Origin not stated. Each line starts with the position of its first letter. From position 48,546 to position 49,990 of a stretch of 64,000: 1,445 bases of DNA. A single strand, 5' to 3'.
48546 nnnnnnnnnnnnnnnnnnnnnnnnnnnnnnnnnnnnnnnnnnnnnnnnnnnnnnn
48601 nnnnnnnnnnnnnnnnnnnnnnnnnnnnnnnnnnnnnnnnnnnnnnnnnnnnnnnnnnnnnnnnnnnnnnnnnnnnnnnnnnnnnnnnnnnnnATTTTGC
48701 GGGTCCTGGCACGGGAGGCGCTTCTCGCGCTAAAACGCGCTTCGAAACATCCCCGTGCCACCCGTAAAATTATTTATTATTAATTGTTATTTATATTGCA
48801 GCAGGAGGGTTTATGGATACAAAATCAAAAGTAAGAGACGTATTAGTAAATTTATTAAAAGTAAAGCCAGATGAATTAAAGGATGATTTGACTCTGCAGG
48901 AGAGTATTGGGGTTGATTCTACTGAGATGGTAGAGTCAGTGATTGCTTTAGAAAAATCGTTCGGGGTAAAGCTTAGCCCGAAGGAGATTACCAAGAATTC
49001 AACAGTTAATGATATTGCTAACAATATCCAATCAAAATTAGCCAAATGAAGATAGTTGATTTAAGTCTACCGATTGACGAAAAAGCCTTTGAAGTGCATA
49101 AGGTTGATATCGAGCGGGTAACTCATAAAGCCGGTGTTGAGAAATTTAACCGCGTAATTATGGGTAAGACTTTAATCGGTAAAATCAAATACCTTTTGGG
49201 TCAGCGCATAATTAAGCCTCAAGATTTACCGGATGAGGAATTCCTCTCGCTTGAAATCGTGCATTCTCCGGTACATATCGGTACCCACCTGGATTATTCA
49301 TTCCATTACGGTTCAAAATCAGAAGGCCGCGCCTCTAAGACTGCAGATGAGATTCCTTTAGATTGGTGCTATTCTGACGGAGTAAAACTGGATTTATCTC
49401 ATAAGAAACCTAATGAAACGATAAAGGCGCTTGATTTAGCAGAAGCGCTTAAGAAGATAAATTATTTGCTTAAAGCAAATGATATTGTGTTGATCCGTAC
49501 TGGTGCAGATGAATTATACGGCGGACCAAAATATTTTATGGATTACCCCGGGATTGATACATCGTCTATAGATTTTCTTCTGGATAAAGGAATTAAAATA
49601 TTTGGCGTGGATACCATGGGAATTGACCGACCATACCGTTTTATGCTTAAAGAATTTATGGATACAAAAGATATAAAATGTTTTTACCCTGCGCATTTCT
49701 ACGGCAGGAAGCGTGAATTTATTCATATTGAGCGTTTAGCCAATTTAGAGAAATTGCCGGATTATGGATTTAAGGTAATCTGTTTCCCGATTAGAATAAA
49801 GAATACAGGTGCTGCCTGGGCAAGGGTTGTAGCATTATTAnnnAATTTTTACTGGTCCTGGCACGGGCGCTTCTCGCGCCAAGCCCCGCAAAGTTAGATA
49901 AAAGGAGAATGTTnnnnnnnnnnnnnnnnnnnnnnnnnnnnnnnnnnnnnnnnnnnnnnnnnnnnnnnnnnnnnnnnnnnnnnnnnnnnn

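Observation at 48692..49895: Two copies of a GC-rich structured element bracket the ACP-cyclase gene pair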

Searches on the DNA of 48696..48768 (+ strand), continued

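Call 58: search_with_rna_model(model_id=R1, sources=[L083, L084, L085, L086, L087, L088, L089, L090, L091, L092, L093, L094, L095, L096, L097, L098, L099, L100, L101, L102, L103, L104, L105, L106, L107, L108, L109, L110, L111, L112, L113, L114, L115, L116, L117, L118, L119, L120, L121, L122, L123, L124, L125, L126, L127, L128, L129, L130, L131, L132, L133, L134, L135, L136, L137, L138, L139, L140, L141, L142, L143, L144, L145, L146, L147, L148, L149, L150, L151, L152, L153, L154, L155, L156, L157, L158, L159, L160, L161, L162, L183, L184, L185, L186, L187, L188, L189, L190, L191, L192, L193, L194, L195, L196, L197, L198, L199, L200, L201, L202], max_evalue=1e-9, make_alignment=true)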
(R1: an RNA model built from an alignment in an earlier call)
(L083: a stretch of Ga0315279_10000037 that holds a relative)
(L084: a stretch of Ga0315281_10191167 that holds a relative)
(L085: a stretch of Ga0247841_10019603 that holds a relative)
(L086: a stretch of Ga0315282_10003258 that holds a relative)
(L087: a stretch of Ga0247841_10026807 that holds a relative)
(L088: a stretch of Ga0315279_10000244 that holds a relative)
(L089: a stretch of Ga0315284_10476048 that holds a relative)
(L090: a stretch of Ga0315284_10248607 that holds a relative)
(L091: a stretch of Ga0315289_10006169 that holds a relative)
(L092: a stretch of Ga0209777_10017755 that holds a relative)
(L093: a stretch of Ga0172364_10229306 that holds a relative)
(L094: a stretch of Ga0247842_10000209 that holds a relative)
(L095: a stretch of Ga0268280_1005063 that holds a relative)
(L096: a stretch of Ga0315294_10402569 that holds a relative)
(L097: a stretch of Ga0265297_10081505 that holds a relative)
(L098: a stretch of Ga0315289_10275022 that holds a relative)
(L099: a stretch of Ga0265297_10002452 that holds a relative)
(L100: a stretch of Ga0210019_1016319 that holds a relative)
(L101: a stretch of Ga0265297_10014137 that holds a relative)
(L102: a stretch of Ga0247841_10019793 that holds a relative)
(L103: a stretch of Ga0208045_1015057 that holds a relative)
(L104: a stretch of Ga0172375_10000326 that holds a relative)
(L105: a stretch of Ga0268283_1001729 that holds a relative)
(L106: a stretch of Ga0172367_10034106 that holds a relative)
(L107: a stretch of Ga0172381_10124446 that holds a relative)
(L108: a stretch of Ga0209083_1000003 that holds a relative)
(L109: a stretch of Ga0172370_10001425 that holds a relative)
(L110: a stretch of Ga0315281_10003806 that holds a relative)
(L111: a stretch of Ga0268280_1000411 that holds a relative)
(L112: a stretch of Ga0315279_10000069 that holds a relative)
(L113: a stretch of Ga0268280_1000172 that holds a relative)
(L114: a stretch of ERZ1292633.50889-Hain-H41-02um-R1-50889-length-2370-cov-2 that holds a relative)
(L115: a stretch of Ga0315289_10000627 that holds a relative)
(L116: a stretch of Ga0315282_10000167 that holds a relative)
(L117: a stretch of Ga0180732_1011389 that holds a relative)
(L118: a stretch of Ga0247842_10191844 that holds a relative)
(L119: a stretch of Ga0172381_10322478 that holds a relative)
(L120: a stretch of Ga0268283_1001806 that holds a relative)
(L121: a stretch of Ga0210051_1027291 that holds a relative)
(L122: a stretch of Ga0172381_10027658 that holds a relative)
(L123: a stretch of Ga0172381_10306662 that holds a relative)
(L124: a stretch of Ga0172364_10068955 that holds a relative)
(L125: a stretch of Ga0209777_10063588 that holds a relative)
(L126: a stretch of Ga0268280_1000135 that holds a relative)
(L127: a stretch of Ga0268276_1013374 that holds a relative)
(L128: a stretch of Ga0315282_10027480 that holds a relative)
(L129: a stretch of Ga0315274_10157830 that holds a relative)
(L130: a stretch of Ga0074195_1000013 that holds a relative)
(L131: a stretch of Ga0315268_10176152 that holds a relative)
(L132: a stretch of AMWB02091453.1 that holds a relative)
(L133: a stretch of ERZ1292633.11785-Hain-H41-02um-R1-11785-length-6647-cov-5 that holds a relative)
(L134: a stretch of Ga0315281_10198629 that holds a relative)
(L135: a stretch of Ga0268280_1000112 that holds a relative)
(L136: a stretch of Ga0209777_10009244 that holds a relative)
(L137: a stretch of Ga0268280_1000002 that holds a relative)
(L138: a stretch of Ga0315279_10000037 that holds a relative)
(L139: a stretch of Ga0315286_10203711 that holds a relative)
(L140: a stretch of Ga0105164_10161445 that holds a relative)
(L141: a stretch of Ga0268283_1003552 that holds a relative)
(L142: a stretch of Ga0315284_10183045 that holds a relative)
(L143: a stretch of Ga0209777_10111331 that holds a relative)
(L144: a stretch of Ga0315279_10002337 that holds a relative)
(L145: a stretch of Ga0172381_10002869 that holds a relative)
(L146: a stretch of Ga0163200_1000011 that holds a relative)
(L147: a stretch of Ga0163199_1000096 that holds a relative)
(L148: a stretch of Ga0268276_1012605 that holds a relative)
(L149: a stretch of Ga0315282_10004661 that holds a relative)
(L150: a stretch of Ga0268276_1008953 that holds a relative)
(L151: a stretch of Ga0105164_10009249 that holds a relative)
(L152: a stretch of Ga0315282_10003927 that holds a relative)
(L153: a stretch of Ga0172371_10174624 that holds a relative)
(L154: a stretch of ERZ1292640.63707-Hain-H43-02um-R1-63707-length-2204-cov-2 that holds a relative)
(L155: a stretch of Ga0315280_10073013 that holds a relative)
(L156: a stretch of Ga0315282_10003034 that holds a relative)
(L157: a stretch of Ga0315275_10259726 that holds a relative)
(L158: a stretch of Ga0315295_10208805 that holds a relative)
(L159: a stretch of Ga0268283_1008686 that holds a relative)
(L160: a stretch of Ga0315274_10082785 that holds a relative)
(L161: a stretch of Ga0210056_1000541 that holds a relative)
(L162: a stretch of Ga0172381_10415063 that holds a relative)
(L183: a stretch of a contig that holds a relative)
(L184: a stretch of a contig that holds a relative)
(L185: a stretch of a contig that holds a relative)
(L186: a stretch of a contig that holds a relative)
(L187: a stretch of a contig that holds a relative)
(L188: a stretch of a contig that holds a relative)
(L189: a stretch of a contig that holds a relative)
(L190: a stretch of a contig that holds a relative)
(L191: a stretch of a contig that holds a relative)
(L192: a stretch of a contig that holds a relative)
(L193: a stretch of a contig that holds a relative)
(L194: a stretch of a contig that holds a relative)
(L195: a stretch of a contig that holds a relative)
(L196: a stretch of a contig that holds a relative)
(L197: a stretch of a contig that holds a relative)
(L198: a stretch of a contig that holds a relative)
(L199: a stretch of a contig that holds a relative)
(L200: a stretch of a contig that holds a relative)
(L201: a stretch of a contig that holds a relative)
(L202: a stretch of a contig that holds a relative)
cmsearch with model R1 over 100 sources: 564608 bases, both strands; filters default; matches with E-value up to 1e-9: 107.
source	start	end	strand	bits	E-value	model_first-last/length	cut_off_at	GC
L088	1517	1586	+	88.9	8.9e-19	1-71/71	no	0.57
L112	6804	6873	-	88.9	8.9e-19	1-71/71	no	0.57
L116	7444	7513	-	88.9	8.9e-19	1-71/71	no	0.57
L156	2805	2874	+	88.9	8.9e-19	1-71/71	no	0.57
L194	5866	5935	+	88.9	8.9e-19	1-71/71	no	0.57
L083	946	1015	-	88.7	9.9e-19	1-71/71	no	0.57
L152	3503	3572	-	88.7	9.9e-19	1-71/71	no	0.57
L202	6061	6130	+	88.5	1.1e-18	1-71/71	no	0.54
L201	2501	2570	+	87.7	1.8e-18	1-71/71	no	0.6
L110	12762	12831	-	86.5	3.5e-18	1-71/71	no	0.56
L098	915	984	+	86.2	4.3e-18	1-71/71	no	0.56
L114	1631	1700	+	86.2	4.3e-18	1-71/71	no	0.56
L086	6507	6577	-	86.2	4.3e-18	1-71/71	no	0.56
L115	1916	1986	+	86.2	4.3e-18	1-71/71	no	0.56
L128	6475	6545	-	86.2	4.3e-18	1-71/71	no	0.56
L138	3160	3230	-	86.2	4.3e-18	1-71/71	no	0.56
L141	227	296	+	85.6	5.9e-18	1-71/71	no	0.57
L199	908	978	-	85.5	6.4e-18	1-71/71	no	0.55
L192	1321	1390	+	85.4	6.6e-18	1-71/71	no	0.54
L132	5553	5623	+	85.3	6.9e-18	1-71/71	no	0.56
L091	13510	13580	+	84.9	8.7e-18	1-71/71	no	0.58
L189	14730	14800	+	84.9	8.7e-18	1-71/71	no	0.58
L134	1164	1234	-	84.3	1.3e-17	1-71/71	no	0.54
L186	160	229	-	84.2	1.3e-17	1-71/71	no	0.56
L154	444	513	+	84.1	1.4e-17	1-71/71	no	0.57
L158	356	425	+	83.4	2.1e-17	1-71/71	no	0.59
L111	259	326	+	83.3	2.2e-17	1-71/71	no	0.54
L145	4212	4279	-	83.3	2.2e-17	1-71/71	no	0.54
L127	730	797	-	82.9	2.8e-17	1-71/71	no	0.53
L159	244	311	+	82.9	2.8e-17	1-71/71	no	0.53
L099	3829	3900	-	82.8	2.9e-17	1-71/71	no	0.58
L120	4695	4762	-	82.6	3.3e-17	1-71/71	no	0.57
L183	2473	2543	+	82.3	3.9e-17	1-71/71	no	0.56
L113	760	827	+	82.1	4.4e-17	1-71/71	no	0.53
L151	4319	4389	-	82.1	4.4e-17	1-71/71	no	0.56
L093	1005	1073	-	82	4.6e-17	1-71/71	no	0.57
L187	3776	3843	-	81.7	5.5e-17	1-71/71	no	0.59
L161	697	764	+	81.7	5.6e-17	1-71/71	no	0.56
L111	6007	6074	-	81.6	5.7e-17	1-71/71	no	0.53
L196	3035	3103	-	81.5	6.2e-17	1-71/71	no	0.48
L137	3165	3233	+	81.3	7.1e-17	1-71/71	no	0.52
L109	2775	2843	-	81.2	7.1e-17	1-71/71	no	0.54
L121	253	322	-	80.9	8.8e-17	1-71/71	no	0.57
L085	1314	1382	-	80.8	8.9e-17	1-71/71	no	0.51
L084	1228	1297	-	80.6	1e-16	1-71/71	no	0.57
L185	2459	2526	+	80.4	1.1e-16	1-71/71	no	0.54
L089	738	809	+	80.2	1.3e-16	1-71/71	no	0.56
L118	416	483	-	80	1.4e-16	1-71/71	no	0.56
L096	877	944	-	79.4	2e-16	1-71/71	no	0.53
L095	3115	3182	-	79.3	2.2e-16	1-71/71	no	0.53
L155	588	656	+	79.2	2.2e-16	1-71/71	no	0.59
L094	4330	4397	+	79.2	2.3e-16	1-71/71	no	0.51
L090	335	406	+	78.9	2.6e-16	1-71/71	no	0.53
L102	582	652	+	78.8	2.8e-16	1-71/71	no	0.55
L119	825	892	+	78.7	3e-16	1-71/71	no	0.53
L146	6187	6258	+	78.7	3e-16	1-71/71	no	0.49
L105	253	320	+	78.4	3.5e-16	1-71/71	no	0.56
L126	2041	2108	-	78.1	4.2e-16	1-71/71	no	0.59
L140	116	186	+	78.1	4.2e-16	1-71/71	no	0.51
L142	2535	2607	+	78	4.6e-16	1-71/71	no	0.53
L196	1871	1939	-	77.8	5.1e-16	1-71/71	no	0.48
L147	11700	11771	-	77.7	5.2e-16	1-71/71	no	0.46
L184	673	746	+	77.6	5.7e-16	1-71/71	no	0.58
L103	60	130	+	77.5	6.1e-16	1-71/71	no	0.52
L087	2869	2939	+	77.3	6.6e-16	1-71/71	no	0.56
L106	3370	3440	+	77.2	7.1e-16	1-71/71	no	0.61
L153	642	712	+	77.2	7.1e-16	1-71/71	no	0.61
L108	1367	1434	-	77.2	7.1e-16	1-71/71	no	0.57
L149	3772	3841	-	76.6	9.9e-16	1-71/71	no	0.59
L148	3255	3323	-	76.3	1.2e-15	1-71/71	no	0.57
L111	4808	4876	-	76.2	1.2e-15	1-71/71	no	0.52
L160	2735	2805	+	76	1.4e-15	1-71/71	no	0.61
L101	5365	5435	-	76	1.4e-15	1-71/71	no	0.55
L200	4036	4107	+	75.7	1.6e-15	1-71/71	no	0.51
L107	986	1054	+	75.4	1.9e-15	1-71/71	no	0.57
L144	7160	7231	+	75.1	2.3e-15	1-71/71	no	0.53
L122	290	361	-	74.7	2.9e-15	1-71/71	no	0.54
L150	2326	2394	+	74.6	3.2e-15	1-71/71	no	0.57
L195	6736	6807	-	74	4.3e-15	1-71/71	no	0.53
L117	288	357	+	73.2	7.1e-15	1-71/71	no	0.57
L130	11756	11826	+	72.8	8.6e-15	1-71/71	no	0.63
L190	227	296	-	72.4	1.1e-14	1-71/71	no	0.59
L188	1310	1381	+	72.3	1.2e-14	1-71/71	no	0.56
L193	498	572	+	71.9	1.5e-14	1-71/71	no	0.57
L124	2409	2481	-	71.8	1.5e-14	1-71/71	no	0.56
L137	4409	4478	+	71.6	1.8e-14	1-71/71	no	0.54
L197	426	495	-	71.4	1.9e-14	1-71/71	no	0.57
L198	1845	1916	-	71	2.4e-14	1-71/71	no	0.57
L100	3649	3720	-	70.8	2.7e-14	1-71/71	no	0.51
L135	5025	5112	+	68.2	1.2e-13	1-71/71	no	0.58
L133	6476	6546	-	68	1.3e-13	1-71/71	no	0.59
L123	1096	1183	+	67.1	2.3e-13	1-71/71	no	0.59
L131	1724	1796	-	66.7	2.7e-13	1-71/71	no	0.56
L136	6337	6411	-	66.1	3.9e-13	1-71/71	no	0.57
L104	9643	9714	-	65.8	4.7e-13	1-71/71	no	0.49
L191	1748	1813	+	64.7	8.5e-13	1-71/71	no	0.59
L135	1508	1581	-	63.7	1.6e-12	1-71/71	no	0.53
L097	410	482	-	61.2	6.5e-12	1-71/71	no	0.63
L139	987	1060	-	61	7e-12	1-71/71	no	0.61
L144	8199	8267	-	60.5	9.4e-12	1-71/71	no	0.52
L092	2213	2289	+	59.3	1.9e-11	1-71/71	no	0.62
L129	2218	2291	+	58.8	2.5e-11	1-71/71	no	0.61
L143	1706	1782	-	58.5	2.9e-11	1-71/71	no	0.62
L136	6149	6225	+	58.4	3.2e-11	1-71/71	no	0.64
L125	2407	2483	-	58.3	3.4e-11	1-71/71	no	0.66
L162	393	480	-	57.2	6.2e-11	1-71/71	no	0.56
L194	1885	1954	+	56.9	7.5e-11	1-71/71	no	0.56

Alignment A5: 107 matches aligned to the model, 112 columns, each read 5' to 3' on its own strand. Consensus structure (alignment columns), stored with it:
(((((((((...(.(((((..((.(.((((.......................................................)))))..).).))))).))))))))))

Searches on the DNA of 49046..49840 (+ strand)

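Call 31: search_rna_families(sources=[L112, L083, L111, L029, L017], threshold=evalue, max_evalue=1)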
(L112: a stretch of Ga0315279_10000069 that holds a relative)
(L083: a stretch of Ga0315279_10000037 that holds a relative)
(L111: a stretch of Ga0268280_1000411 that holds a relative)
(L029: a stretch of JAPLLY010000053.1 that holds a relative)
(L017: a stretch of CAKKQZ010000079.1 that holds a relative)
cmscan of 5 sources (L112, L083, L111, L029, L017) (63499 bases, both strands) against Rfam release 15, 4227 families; matches with E-value up to 1: 9.
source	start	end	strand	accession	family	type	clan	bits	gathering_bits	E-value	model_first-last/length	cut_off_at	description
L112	6137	6265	-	RF00050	FMN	Cis-reg; riboswitch;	-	117.9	66.2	7.3e-27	1-138/138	no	FMN riboswitch aptamer (RFN element)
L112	412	487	-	RF00005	tRNA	Gene; tRNA;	CL00001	67.8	29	1.2e-12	1-71/71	no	tRNA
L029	14830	14913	+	RF01897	mir-188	Gene; miRNA;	-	30.9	72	0.033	1-84/84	no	mir-188 microRNA precursor family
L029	11667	11703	-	RF03366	mir-3122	Gene; miRNA;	-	30.3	92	0.17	19-55/73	no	mir-3122 microRNA precursor family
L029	11667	11703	+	RF03366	mir-3122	Gene; miRNA;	-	29.8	92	0.22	19-55/73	no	mir-3122 microRNA precursor family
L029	14825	14919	+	RF03406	mir-3099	Gene; miRNA;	-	28.2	95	0.19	1-84/84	no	mir-3099 microRNA precursor family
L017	8079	8201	+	RF02058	STnc400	Gene;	-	28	80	0.33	1-125/125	no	Gammaproteobacterial sRNA STnc400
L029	8686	8740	+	RF03198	mir-7385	Gene; miRNA;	-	24.1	69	0.79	1-62/62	no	mir-7385 microRNA precursor family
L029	4134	4226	+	RF02248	Six3os1_3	Gene; lncRNA;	-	19.7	40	0.88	1-75/75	no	Six3os1 conserved region 3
